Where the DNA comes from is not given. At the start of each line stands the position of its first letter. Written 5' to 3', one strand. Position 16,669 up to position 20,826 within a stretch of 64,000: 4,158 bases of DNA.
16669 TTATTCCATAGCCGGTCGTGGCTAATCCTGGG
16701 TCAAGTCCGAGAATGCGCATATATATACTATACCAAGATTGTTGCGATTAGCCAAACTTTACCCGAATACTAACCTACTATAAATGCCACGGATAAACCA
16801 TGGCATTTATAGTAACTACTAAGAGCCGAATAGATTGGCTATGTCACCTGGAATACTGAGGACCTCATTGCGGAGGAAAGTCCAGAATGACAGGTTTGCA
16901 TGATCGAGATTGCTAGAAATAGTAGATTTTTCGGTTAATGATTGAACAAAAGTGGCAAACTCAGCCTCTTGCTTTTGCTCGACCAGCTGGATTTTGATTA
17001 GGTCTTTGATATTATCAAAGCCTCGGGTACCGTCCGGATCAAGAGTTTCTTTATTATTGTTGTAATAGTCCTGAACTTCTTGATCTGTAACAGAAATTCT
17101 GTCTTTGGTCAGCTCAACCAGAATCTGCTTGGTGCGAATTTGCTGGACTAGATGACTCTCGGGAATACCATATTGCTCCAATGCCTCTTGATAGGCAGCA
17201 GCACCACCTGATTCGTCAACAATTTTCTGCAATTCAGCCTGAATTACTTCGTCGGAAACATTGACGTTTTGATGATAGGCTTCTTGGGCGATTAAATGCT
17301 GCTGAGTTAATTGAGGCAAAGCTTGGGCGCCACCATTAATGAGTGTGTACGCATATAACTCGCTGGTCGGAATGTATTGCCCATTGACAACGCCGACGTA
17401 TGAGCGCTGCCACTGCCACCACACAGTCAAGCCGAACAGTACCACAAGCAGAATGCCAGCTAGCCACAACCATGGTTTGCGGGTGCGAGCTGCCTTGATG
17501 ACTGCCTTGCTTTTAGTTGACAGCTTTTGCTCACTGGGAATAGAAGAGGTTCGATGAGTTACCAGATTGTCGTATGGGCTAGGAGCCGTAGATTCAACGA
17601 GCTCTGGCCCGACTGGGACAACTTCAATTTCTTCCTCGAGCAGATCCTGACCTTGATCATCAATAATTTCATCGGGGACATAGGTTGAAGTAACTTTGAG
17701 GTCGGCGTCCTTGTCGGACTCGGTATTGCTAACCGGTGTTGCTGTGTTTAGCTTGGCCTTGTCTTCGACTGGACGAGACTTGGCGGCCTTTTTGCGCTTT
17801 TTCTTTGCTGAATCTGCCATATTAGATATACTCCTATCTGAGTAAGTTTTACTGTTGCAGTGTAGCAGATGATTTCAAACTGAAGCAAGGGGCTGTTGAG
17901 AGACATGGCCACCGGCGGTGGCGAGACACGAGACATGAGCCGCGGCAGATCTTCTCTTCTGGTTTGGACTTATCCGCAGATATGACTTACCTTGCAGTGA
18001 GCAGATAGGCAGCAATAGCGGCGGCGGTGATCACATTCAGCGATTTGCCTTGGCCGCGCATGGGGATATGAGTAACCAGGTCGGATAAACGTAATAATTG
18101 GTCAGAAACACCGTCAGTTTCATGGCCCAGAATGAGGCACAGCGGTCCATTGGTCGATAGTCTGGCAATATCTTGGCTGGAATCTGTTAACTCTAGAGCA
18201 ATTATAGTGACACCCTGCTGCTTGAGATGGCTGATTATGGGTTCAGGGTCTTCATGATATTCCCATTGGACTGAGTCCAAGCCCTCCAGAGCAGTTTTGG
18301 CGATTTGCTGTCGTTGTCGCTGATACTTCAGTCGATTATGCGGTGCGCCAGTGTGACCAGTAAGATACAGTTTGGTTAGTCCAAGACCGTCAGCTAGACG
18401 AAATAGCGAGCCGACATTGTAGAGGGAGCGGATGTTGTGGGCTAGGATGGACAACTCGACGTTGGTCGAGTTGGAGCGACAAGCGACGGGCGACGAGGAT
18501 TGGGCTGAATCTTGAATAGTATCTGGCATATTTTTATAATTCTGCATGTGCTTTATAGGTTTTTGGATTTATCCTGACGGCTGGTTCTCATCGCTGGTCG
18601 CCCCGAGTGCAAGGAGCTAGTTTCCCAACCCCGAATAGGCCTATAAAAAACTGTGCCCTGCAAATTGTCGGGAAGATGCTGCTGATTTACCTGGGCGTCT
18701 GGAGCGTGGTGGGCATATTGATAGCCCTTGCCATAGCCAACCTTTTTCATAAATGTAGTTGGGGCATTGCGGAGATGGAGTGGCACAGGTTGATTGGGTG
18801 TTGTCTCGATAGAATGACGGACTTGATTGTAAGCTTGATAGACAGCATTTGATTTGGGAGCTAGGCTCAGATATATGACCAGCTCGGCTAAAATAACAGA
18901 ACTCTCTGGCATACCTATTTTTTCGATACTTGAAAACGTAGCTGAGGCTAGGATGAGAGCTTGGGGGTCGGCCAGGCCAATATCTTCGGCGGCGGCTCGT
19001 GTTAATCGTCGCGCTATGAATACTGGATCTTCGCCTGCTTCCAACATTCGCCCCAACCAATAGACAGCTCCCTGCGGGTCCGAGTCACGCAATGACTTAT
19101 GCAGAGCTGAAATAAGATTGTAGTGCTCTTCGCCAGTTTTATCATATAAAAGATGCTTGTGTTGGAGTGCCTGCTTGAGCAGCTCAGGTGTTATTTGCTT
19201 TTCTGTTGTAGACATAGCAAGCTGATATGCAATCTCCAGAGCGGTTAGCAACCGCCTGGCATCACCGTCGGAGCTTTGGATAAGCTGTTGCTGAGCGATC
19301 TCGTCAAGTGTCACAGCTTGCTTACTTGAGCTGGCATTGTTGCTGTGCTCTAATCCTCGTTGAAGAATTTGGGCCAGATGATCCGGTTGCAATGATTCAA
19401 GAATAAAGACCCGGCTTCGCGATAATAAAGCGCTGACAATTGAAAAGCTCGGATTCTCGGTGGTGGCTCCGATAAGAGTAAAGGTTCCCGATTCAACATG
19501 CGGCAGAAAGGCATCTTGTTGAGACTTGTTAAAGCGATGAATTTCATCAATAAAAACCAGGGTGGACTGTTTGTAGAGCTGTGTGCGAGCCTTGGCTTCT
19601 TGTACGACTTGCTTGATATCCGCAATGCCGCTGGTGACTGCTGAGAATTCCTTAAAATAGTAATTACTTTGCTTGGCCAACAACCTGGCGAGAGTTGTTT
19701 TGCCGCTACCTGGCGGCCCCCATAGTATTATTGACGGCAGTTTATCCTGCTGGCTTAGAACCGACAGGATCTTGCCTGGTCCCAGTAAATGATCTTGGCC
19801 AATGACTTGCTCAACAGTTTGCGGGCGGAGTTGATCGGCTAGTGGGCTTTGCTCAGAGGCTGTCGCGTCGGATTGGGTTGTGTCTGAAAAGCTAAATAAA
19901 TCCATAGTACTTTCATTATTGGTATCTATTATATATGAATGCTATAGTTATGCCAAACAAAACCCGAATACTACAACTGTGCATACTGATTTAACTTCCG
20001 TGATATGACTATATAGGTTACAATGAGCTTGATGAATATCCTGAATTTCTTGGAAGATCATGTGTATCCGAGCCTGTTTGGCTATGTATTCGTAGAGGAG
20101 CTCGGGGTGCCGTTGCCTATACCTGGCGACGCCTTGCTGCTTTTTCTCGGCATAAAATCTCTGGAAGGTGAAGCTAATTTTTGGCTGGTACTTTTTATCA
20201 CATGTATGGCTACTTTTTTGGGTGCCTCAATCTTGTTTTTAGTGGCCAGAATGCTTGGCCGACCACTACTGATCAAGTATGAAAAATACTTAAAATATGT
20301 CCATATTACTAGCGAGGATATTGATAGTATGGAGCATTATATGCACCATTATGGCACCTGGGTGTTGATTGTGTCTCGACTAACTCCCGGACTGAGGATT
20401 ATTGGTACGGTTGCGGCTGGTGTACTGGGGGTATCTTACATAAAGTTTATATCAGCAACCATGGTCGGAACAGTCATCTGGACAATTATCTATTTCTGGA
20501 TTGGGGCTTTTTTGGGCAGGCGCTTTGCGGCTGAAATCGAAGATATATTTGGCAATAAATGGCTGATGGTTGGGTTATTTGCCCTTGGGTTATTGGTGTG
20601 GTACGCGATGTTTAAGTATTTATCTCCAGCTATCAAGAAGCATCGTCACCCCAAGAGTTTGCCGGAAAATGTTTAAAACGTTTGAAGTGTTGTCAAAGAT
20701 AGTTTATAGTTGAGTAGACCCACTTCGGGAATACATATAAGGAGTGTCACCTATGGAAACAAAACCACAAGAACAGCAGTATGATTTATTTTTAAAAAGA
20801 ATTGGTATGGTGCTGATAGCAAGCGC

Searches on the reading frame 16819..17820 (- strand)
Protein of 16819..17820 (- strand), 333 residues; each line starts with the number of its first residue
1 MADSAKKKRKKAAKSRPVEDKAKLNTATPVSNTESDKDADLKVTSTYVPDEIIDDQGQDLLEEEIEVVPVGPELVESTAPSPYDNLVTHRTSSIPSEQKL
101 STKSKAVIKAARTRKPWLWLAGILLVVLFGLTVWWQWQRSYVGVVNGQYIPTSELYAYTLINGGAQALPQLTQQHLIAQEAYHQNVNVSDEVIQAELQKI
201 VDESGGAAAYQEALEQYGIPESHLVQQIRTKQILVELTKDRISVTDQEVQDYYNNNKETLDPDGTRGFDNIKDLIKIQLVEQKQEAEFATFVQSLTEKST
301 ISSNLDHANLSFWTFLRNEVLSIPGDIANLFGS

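Call 55: search_protein_families(library=pfam, proteins=[window:16819-17820:-], max_evalue=0.001)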
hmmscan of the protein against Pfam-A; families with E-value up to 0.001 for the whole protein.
window:16819-17820:- (333 aa): 2 families
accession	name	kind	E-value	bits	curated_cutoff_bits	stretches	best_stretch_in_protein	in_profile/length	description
PF13624.11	SurA_N_3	-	1.8e-08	34.8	27.2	1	165-233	85-157/162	SurA-like N-terminal domain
PF13623.11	SurA_N_2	-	1.2e-05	25.6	28.5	0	166-199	88-121/145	SurA-like N-terminal domain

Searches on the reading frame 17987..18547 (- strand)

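Call 55: search_protein_families(library=pfam, proteins=[window:17987-18547:-], max_evalue=0.001)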
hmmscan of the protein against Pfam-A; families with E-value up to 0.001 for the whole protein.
window:17987-18547:- (186 aa): 1 family
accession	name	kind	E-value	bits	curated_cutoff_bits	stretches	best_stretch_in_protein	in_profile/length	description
PF00588.24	SpoU_methylase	-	5.6e-28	98.3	29.7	1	32-181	2-142/142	SpoU rRNA Methylase family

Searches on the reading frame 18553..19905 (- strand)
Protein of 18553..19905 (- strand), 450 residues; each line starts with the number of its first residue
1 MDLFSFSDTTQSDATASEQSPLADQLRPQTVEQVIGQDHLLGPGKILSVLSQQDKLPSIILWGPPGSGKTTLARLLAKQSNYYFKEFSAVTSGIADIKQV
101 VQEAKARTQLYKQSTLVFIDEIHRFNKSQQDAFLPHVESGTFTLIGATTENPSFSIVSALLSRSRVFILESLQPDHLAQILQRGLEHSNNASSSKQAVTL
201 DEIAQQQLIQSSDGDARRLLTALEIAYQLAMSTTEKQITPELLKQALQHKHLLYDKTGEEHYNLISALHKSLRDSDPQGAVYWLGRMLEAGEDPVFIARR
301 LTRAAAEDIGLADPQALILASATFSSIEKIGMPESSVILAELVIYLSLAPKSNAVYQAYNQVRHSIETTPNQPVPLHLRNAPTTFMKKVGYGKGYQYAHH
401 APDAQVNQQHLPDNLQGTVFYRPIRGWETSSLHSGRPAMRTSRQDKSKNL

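Call 55: search_protein_families(library=pfam, proteins=[window:18553-19905:-], max_evalue=0.001)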
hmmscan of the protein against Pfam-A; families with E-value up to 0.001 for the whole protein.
window:18553-19905:- (450 aa): 18 families
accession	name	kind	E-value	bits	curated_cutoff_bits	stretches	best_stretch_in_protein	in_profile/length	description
PF12002.13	MgsA_C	-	6.5e-62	208.8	27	1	275-424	2-151/167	MgsA AAA+ ATPase C terminal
PF16193.11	AAA_assoc_2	-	6.5e-26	90.8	34.3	1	195-273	2-81/81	AAA C-terminal domain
PF00004.35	AAA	-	3.2e-16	60.4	21.2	1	59-166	1-125/131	ATPase family associated with various cellular activities (AAA)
PF05496.18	RuvB_N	-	1e-13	51.8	27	1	26-139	1-110/159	Holliday junction DNA helicase RuvB P-loop domain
PF07728.20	AAA_5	-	5.2e-07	30.2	22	1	59-150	2-103/139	AAA domain (dynein-related subfamily)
PF13173.12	AAA_14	-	1e-06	29.2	27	1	59-128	5-77/129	AAA domain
PF00158.32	Sigma54_activat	-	6.1e-06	26.5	20.2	0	114-157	94-138/168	Sigma-54 interaction domain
PF20720.3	nSTAND3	-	1.1e-05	25.6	27.2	1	58-105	19-65/155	Novel STAND NTPase 3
PF13401.12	AAA_22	-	1.4e-05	25.9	27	1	58-203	7-93/130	AAA domain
PF13191.12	AAA_16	-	1.8e-05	25.7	32.6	0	53-81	22-49/167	AAA ATPase domain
PF13238.12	AAA_18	-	5.3e-05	24.1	29.4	1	59-102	1-33/128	AAA domain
PF00910.28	RNA_helicase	-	0.00019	22.3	21.5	1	59-151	1-89/105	RNA helicase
PF13521.12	AAA_28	-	0.00031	21.4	27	1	59-86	2-30/164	AAA domain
PF14532.12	Sigma54_activ_2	-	0.00043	21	25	0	55-134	21-90/138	Sigma-54 interaction domain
PF07726.17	AAA_3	-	0.00045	20.6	27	0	59-157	2-106/131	ATPase family associated with various cellular activities (AAA)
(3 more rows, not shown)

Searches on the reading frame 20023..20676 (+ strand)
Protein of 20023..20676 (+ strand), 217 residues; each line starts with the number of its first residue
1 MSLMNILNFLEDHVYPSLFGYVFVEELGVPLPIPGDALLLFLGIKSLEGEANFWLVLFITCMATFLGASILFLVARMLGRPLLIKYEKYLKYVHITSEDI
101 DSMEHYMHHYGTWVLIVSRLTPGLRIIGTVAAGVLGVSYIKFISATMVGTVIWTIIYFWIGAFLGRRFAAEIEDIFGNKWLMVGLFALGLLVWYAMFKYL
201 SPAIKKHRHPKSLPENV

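Call 55: search_protein_families(library=pfam, proteins=[window:20023-20676:+], max_evalue=0.001)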
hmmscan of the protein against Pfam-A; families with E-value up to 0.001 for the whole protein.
window:20023-20676:+ (217 aa): 1 family
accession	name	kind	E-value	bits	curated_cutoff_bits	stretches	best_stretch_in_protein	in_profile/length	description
PF09335.16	VTT_dom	-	1.2e-19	71.4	33.9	1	33-162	1-122/123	VTT domain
